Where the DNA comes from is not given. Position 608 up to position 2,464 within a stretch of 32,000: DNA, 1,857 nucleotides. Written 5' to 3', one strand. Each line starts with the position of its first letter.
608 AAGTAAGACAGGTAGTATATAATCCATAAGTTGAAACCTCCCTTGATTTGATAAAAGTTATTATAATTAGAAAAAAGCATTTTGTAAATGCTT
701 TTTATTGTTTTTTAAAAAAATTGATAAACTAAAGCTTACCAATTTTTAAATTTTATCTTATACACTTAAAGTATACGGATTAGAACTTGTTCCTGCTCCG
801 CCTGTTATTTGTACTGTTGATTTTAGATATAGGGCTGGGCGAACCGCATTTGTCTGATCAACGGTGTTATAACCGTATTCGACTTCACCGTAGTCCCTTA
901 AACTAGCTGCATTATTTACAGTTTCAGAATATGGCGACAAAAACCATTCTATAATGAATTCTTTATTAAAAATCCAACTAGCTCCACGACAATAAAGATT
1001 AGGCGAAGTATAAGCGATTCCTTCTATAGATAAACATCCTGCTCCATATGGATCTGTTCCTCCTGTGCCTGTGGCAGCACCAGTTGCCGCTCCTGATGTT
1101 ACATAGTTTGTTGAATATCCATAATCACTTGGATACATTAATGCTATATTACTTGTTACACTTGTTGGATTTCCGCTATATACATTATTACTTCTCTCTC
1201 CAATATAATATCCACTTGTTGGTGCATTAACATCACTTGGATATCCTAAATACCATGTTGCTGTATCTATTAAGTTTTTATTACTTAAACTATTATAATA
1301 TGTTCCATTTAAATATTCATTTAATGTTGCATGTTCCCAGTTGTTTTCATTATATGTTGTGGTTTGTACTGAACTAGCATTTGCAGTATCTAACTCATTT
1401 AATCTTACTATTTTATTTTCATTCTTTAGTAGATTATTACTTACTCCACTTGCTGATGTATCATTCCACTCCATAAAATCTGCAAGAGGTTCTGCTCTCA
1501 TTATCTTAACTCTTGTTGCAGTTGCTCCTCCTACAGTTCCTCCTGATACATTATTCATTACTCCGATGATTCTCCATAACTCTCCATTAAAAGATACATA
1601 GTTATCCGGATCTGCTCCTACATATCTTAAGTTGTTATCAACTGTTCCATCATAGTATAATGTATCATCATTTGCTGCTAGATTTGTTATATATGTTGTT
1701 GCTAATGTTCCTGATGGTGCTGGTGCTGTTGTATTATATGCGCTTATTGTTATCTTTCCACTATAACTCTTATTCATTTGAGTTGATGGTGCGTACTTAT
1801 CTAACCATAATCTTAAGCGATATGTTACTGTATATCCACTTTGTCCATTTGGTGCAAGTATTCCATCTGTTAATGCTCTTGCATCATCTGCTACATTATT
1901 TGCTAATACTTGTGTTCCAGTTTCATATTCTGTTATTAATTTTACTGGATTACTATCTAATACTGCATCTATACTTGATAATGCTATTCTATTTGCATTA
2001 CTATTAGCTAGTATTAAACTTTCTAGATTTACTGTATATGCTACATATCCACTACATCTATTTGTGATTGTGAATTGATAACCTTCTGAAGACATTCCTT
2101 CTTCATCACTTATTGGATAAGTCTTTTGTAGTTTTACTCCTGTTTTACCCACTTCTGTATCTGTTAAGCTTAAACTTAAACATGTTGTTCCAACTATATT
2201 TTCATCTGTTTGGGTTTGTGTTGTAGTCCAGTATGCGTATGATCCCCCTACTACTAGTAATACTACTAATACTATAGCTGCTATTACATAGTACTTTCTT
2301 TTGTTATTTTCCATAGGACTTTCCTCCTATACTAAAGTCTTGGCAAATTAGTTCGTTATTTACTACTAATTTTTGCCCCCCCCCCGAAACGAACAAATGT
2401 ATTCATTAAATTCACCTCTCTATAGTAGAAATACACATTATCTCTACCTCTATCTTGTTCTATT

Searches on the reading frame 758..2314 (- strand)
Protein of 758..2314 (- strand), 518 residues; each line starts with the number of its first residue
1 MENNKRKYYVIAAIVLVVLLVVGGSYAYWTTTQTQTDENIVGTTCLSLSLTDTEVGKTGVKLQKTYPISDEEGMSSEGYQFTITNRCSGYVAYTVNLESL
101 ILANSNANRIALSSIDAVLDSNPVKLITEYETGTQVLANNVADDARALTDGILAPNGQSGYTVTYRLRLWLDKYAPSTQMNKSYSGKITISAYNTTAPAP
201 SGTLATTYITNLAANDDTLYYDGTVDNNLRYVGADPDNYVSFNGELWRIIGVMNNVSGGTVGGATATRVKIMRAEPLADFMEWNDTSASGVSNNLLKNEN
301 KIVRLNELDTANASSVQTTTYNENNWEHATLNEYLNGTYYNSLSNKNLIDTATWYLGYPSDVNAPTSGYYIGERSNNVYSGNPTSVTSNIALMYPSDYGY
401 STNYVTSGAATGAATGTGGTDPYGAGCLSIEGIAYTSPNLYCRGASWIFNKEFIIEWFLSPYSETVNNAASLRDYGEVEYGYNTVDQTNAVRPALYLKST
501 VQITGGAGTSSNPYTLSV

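Call 32: list_cluster_members(proteins=[window:758-2314:-])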
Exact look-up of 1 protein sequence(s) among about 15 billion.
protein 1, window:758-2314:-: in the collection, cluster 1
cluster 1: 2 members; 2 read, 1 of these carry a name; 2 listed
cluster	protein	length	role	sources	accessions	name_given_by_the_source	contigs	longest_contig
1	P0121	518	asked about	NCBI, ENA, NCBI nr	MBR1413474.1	MAG: hypothetical protein IJ574_02240 [Bacilli bacterium] | hypothetical protein [Bacilli bacterium]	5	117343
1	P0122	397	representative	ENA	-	-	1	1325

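Call 34: find_encoding_contigs(protein=P0122, flank=3000, max_places=5)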
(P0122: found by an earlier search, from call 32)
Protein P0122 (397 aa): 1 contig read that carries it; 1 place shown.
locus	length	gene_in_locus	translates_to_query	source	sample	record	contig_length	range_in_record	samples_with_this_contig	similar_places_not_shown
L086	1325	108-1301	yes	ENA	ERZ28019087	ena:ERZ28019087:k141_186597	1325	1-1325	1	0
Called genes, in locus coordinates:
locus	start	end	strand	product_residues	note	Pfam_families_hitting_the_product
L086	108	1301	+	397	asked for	-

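Call 36: find_encoding_contigs(protein=P0121, flank=2000, max_places=10)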
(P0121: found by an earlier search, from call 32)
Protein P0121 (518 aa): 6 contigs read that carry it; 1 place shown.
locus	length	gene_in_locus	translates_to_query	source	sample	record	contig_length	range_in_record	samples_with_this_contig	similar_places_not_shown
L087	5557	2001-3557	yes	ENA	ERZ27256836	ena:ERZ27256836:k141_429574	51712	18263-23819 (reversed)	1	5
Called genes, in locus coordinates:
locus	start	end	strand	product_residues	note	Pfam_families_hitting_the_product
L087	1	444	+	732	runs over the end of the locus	PF23139:OB_YrrC, PF14490:HHH_RecD2, PF13086:AAA_11 (weak), PF13245:AAA_19, PF13604:AAA_30, PF20720:nSTAND3 (weak), PF18335:SH3_13, PF13538:UvrD_C_2, +2 more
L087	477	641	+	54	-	-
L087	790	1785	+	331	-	PF02661:Fic, PF21247:Fic-like_C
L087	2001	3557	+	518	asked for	PF19789:DUF6273 (faint)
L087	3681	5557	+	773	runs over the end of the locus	PF02190:LON_substr_bdg, PF08298:AAA_PrkA (faint), PF00004:AAA, PF07724:AAA_2 (weak), PF07728:AAA_5 (weak), PF22667:Lon_lid, PF05362:Lon_C, PF13541:ChlI, +1 more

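Call 40: find_homologous_proteins(query=P0121, max_evalue=1e-20)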
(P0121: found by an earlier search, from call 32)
Query P0121 (518 aa): 1229 proteins with E <= 1e-20 among 8000 candidates; the best 120 are listed.
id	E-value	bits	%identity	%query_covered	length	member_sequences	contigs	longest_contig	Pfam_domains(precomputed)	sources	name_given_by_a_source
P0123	1.7e-281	952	86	100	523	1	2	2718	-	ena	-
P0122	5.6e-251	852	100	75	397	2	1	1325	-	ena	-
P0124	8.1e-207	706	68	100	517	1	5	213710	-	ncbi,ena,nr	ncbi:MAG: hypothetical protein IJ574_04515 [Bacilli bacterium]|nr:hypothetical protein [Bacilli bact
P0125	1.1e-128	448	82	38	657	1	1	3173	PF00404.25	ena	-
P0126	1.5e-125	438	66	37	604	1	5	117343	PF00404.25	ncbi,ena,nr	ncbi:MAG: hypothetical protein IJ574_02045 [Bacilli bacterium]|nr:hypothetical protein [Bacilli bact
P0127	1.3e-121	425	37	99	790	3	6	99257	PF19789.7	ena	-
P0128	1.6e-118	415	57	77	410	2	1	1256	-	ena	-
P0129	1.1e-113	399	44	99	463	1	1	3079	-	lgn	-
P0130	9.2e-98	346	34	99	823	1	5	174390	-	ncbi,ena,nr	ncbi:MAG: hypothetical protein IJ574_05325 [Bacilli bacterium]|nr:hypothetical protein [Bacilli bact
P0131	1.4e-84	303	35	99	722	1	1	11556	PF19789.7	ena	-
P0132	1.7e-82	296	38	100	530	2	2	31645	-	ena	-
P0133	2.0e-78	282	32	99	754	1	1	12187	-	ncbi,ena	-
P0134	3.1e-78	282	32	99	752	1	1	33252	PF19789.7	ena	-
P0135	6.9e-78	281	37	100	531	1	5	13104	-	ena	-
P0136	6.5e-74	268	34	100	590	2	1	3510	-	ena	-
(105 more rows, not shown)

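Call 41: find_encoding_contigs(protein=P0123, flank=5000, max_places=5)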
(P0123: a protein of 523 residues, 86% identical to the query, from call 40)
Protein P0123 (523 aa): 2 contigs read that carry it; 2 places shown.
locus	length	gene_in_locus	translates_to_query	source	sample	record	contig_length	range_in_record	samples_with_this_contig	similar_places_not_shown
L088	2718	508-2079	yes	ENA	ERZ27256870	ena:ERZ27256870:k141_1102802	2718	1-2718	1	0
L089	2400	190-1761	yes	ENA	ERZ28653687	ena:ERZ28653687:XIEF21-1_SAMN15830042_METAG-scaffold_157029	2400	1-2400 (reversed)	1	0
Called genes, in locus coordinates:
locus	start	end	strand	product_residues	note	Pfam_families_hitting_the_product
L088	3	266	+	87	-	?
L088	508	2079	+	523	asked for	-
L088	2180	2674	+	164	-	PF12685:SpoIIIAH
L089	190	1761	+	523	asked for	-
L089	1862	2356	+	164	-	PF12685:SpoIIIAH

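Call 42: find_encoding_contigs(protein=P0124, flank=5000, max_places=5)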
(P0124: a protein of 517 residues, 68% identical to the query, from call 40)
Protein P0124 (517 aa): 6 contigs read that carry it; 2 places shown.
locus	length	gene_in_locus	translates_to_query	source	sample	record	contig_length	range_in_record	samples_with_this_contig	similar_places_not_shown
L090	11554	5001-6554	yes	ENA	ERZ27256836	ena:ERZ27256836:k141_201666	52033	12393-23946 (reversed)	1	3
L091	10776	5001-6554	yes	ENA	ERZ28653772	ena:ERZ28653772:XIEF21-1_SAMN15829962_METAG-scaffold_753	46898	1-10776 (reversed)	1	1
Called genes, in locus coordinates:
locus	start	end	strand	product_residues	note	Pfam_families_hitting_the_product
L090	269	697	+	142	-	PF13635:DUF4143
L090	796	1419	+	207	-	PF02397:Bac_transf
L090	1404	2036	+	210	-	PF17836:PglD_N, PF25087:GMPPB_C (faint), PF25084:LbH_EIF2B (faint), PF00132:Hexapep (weak)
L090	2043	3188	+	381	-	PF13506:Glyco_transf_21, PF00535:Glycos_transf_2, PF13641:Glyco_tranf_2_3, PF13704:Glyco_tranf_2_4 (weak)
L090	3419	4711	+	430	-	PF13173:AAA_14, PF13635:DUF4143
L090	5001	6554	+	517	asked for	-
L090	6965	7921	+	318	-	PF00535:Glycos_transf_2, PF10111:Glyco_tranf_2_2, PF13641:Glyco_tranf_2_3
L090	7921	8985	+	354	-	PF13439:Glyco_transf_4 (faint), PF00534:Glycos_transf_1, PF20706:GT4-conflict (weak), PF13692:Glyco_trans_1_4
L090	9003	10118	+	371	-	-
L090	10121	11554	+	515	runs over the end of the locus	PF01943:Polysacc_synt (weak)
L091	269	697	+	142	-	PF13635:DUF4143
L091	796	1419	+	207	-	PF02397:Bac_transf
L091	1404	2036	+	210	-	PF17836:PglD_N, PF25087:GMPPB_C (faint), PF25084:LbH_EIF2B (faint), PF00132:Hexapep (weak)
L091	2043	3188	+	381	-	PF13506:Glyco_transf_21, PF00535:Glycos_transf_2, PF13641:Glyco_tranf_2_3, PF13704:Glyco_tranf_2_4 (weak)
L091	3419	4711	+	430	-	PF13173:AAA_14, PF13635:DUF4143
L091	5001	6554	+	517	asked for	-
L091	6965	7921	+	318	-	PF00535:Glycos_transf_2, PF10111:Glyco_tranf_2_2, PF13641:Glyco_tranf_2_3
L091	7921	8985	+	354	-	PF13439:Glyco_transf_4 (faint), PF00534:Glycos_transf_1, PF20706:GT4-conflict (weak), PF13692:Glyco_trans_1_4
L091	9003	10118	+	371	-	-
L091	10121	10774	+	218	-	?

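Call 77: search_protein_families(library=pfam, proteins=[P0121, P0124], max_evalue=1)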
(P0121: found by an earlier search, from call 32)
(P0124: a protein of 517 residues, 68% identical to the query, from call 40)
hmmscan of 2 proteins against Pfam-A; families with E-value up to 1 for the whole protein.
P0121 (518 aa): 2 families
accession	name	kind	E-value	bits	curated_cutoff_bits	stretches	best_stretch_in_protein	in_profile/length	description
PF19789.6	DUF6273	-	2.1e-06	28.1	23.5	1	303-346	11-53/172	Domain of unknown function (DUF6273)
PF12389.13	Peptidase_M73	-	0.026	14.8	22.5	1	11-54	10-51/196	Camelysin metallo-endopeptidase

P0124 (517 aa): 2 families
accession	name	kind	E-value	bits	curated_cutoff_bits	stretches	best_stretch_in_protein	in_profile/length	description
PF19789.6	DUF6273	-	6.5e-05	23.3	23.5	1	309-498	22-172/172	Domain of unknown function (DUF6273)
PF05674.17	DUF816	-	0.085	13.2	24.6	1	87-140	87-139/176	Baculovirus protein of unknown function (DUF816)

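Call 86: predict_structure(alignment_id=A6)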
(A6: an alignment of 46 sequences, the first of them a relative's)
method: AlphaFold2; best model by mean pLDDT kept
length: 518 residues; sequences in the alignment: 46
mean_pLDDT: 76.9   pTM: 0.60
mean pLDDT of the five models: 76.9, 76.5, 75.7, 75.3, 73.8
residues with pLDDT >= 90: 126; 70-90: 264; 50-70: 53; < 50: 75
segments of 3 or more residues with pLDDT < 50: 26-41, 54-56, 286-310, 312-320, 405-424
pLDDT, mean of each block of 10 residues (from residue 1): 66 82 47 34 59 55 83 83 82 84 81 91 83 83 87 77 88 90 87 65 84 82 90 91 93 89 79 89 61 37 38 42 79 89 88 92 86 92 93 94 57 37 60 69 83 83 86 85 78 94 86 87
secondary structure, 60 per line:
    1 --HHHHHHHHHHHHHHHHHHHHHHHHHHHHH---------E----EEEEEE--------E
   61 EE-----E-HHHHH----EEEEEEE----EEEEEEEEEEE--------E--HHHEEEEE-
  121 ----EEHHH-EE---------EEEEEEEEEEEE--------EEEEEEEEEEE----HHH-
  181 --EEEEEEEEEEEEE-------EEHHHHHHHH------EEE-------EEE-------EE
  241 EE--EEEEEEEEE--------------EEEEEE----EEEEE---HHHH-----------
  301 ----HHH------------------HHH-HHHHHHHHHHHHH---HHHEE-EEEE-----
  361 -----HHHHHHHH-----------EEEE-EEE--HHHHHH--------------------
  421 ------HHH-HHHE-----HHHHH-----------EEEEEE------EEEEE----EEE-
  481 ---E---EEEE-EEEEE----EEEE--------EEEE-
elements in order: H3-31 E46-51 E60-62 H70-74 E79-85 E90-100 E115-119 E142-153 E162-172 E183-195 H205-212 E219-221 E229-231 E239-242 E245-253 E268-273 E278-282 H286-289 H330-342 E352-355 H366-373 E385-388 E390-392 H395-400 H440-444 E456-461 E468-472 E477-479 E488-491 E493-497 E502-505 E514-517

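Call 89: fold_search(model_id=the predicted structure, library=pdb)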
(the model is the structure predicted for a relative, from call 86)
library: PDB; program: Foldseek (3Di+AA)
matches with E <= 10: 1426; with E <= 0.001: 1
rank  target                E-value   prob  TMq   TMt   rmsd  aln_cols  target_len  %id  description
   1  9qa6                  2.1e-04  1.00  0.25  0.16   9.8       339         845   12  Cryo-EM structure of Thomasclavelia ramosa IgA peptidase (IgAse) active site mutant (S32-N876) (released 2025-06-25)
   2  7ueg_A                5.7e-03  0.82  0.15  0.33  11.1       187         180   12  Cryo-EM of bundling pili from Pyrobaculum calidifontis (released 2022-06-29)
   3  4zlt_A                7.9e-03  0.23  0.12  0.15  19.3       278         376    9  Crystal structure of viral chemokine binding protein R17 in complex with CCL3 (released 2015-11-18)
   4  4y2l_D                1.3e-02  0.75  0.15  0.36   8.7       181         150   12  Structure of CFA/I pili major subunit CfaB trimer (released 2016-08-10)
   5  4zlt_B                1.3e-02  0.21  0.12  0.16  19.4       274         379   10  Crystal structure of viral chemokine binding protein R17 in complex with CCL3 (released 2015-11-18)
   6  4y2l_B                1.5e-02  0.85  0.16  0.41   7.8       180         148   12  Structure of CFA/I pili major subunit CfaB trimer (released 2016-08-10)
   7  6nps_A                1.5e-02  0.41  0.12  0.07  20.0       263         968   11  Crystal structure of GH115 enzyme AxyAgu115A from Amphibacillus xylanus (released 2020-07-15)
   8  3sqb_A                1.5e-02  0.15  0.09  0.21  19.3       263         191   10  Structure of the major type 1 pilus subunit FimA bound to the FimC chaperone (released 2012-05-30)
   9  1tox_B                1.7e-02  0.72  0.13  0.13   7.0       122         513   12  DIPHTHERIA TOXIN DIMER COMPLEXED WITH NAD (released 1996-06-10)
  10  3jwn_C                1.7e-02  0.15  0.09  0.20  19.0       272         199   10  Complex of FimC, FimF, FimG and FimH (released 2010-06-16)
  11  2co6_B                1.8e-02  0.18  0.10  0.20  20.4       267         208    9  Salmonella enterica SafA pilin in complex with the SafB chaperone (Type I) (released 2006-06-27)
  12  4dwh_A                1.9e-02  0.16  0.10  0.21  19.7       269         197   10  Structure of the major type 1 pilus subunit FIMA bound to the FIMC (2.5 A resolution) (released 2012-05-30)
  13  3nru_H                2.3e-02  0.14  0.09  0.19  14.2       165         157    9  Ligand binding domain of EPHA7 (released 2010-12-08)
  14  3jwn_I                2.4e-02  0.10  0.09  0.19  19.2       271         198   10  Complex of FimC, FimF, FimG and FimH (released 2010-06-16)
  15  7yzx_A                3.0e-02  0.13  0.12  0.07  23.5       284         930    8  ScpA from Streptococcus pyogenes, D783A mutant. (released 2022-08-31)
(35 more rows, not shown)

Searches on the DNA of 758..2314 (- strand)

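Call 90: search_rna_families(source=L090, start=6300, end=7000, threshold=evalue, max_evalue=1)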
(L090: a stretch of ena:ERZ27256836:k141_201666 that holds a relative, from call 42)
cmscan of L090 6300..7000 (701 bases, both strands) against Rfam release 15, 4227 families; matches with E-value up to 1: 1.
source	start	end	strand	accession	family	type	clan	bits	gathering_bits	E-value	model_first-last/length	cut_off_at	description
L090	6902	6997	-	RF00121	MicC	Gene; sRNA;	-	22.1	90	0.9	1-123/123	no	MicC RNA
